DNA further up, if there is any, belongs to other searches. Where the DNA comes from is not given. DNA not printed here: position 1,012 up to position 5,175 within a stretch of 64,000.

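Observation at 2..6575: Coupled GT2(DUF2062) gene and single-polypeptide MMPL-exporter/PlsC-acyltransferase/SAM-methyltransferase fusion, followed by a CrtI-like oxidoreductase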

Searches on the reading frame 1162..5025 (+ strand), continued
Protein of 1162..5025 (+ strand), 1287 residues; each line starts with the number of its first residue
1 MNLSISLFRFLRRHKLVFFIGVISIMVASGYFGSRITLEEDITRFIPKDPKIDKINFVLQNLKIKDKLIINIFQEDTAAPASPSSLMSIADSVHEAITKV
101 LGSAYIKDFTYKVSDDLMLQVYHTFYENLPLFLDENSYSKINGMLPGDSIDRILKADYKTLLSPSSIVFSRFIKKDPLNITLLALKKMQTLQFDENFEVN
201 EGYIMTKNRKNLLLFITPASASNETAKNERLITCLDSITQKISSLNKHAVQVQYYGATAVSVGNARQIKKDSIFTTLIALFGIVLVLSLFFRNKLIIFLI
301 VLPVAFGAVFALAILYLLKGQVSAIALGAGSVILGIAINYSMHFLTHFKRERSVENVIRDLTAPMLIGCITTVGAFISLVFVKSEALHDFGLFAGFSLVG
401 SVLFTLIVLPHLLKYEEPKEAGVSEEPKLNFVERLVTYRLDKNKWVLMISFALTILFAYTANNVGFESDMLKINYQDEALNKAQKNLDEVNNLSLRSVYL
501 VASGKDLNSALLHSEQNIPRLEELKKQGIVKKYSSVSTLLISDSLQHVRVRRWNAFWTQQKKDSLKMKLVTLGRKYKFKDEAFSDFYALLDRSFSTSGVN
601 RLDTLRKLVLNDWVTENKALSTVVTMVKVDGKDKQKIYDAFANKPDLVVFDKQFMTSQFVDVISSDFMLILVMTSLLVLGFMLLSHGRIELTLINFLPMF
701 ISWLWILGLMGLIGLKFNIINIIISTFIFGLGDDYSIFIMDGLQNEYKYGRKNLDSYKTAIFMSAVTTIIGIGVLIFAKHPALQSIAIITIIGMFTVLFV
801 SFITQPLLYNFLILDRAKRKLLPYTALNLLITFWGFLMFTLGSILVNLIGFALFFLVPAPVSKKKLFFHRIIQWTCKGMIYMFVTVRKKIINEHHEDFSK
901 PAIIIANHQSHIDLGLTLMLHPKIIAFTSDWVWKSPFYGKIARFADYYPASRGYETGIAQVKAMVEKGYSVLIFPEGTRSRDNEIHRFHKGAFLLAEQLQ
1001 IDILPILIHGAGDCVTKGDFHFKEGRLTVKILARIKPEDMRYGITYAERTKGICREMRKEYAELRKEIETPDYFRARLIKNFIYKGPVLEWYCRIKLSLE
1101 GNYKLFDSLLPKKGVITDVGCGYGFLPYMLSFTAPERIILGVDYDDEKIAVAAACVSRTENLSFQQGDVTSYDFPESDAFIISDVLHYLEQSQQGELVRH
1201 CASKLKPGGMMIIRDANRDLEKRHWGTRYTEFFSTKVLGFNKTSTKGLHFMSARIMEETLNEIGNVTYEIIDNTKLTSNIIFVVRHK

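Call 60: find_homologous_proteins(query=L001:8793-10001:+, max_evalue=1e-10)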
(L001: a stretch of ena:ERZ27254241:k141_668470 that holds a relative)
Query L001:8793-10001:+ (403 aa): 8000 proteins with E <= 1e-10 among 8000 candidates; the best 120 are listed.
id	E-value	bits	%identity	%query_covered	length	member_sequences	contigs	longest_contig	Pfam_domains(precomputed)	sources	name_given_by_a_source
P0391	8.9e-267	902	100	100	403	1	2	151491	PF00535.33,PF09835.15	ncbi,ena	-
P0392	2.9e-204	696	76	100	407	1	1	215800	PF00535.33,PF09835.15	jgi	jgi:glycosyltransferase involved in cell wall biosynthesis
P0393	2.2e-203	693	78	100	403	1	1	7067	PF00535.33,PF09835.15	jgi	jgi:glycosyltransferase involved in cell wall biosynthesis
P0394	8.7e-175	599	66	98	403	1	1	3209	PF00535.33,PF09835.15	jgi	jgi:glycosyltransferase involved in cell wall biosynthesis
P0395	1.2e-174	599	68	97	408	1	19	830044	PF00535.33,PF09835.15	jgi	jgi:glycosyltransferase involved in cell wall biosynthesis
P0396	1.4e-166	572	65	98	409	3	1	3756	PF00535.33,PF09835.15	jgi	jgi:glycosyltransferase involved in cell wall biosynthesis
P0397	6.9e-157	540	62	94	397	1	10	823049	PF00535.33,PF09835.15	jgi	jgi:glycosyltransferase involved in cell wall biosynthesis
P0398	1.5e-156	539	61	95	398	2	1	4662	PF00535.33,PF09835.15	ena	-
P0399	3.4e-156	538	62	95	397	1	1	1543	PF00535.33,PF09835.15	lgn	-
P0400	5.6e-155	534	60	97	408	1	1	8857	PF00535.33,PF09835.15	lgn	-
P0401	6.8e-155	534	62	95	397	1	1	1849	PF00535.33,PF09835.15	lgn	-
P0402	4.1e-154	531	61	95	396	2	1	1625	PF00535.33,PF09835.15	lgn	-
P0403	4.4e-154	531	61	95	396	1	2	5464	PF00535.33,PF09835.15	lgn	-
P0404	5.5e-154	531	59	97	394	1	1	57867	PF00535.33,PF09835.15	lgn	-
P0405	5.8e-154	531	61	95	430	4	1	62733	PF00535.33,PF09835.15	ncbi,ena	-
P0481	4.3e-145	501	58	96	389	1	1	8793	PF00535.33,PF09835.15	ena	-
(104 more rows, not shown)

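Call 64: search_protein_families(library=pfam, proteins=[L087:2511-3008:+, L087:3074-4012:+, L087:4156-4425:+, L087:4622-5554:+, L087:7194-8207:-, L087:10001-10660:+, L087:14590-15237:+, L087:16828-17865:-, L087:15699-16772:-], max_evalue=0.01)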
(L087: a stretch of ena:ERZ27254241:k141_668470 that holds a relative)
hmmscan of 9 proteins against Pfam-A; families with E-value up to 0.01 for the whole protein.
L087:2511-3008:+ (165 aa): 0 families

L087:3074-4012:+ (312 aa): 1 family
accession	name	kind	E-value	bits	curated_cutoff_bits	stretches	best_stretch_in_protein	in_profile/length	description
PF10342.15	Kre9_KNH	-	0.0089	17.2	24.6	0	217-258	9-50/94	Kre9/KNH-like N-terminal Ig-like domain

L087:4156-4425:+ (89 aa): 1 family
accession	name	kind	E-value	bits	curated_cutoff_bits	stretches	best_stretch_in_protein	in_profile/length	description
PF24245.1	INO80F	-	0.007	16.9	25.1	0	10-24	31-45/47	INO80 complex subunit F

L087:4622-5554:+ (310 aa): 0 families

L087:7194-8207:- (337 aa): 1 family
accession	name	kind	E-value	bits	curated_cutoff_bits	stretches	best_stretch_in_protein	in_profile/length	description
PF01464.25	SLT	-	2.2e-09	37.3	21.3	1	150-262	9-105/117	Transglycosylase SLT domain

L087:10001-10660:+ (220 aa): 0 families

L087:14590-15237:+ (215 aa): 0 families

L087:16828-17865:- (345 aa): 2 families
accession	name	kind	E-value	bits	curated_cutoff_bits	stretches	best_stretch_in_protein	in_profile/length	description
PF14391.12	DUF4421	-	9.9e-32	111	32.1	1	55-345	11-302/302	Domain of unknown function (DUF4421)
PF02950.22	Conotoxin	-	0.0028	19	25.1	1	7-53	8-52/75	Conotoxin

L087:15699-16772:- (357 aa): 4 families
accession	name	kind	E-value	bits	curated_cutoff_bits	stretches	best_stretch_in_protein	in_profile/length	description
PF03190.21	Thioredox_DsbH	-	1.2e-18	68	27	2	32-95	19-83/163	Protein of unknown function, DUF255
PF13899.12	Thioredoxin_7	-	5.5e-18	65.3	27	2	198-263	6-68/83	Thioredoxin-like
PF13098.12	Thioredoxin_2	-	3.9e-16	59.7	27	2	209-318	5-104/104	Thioredoxin-like domain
PF00085.26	Thioredoxin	-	4.8e-08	33.4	23.5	1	46-68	15-37/103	Thioredoxin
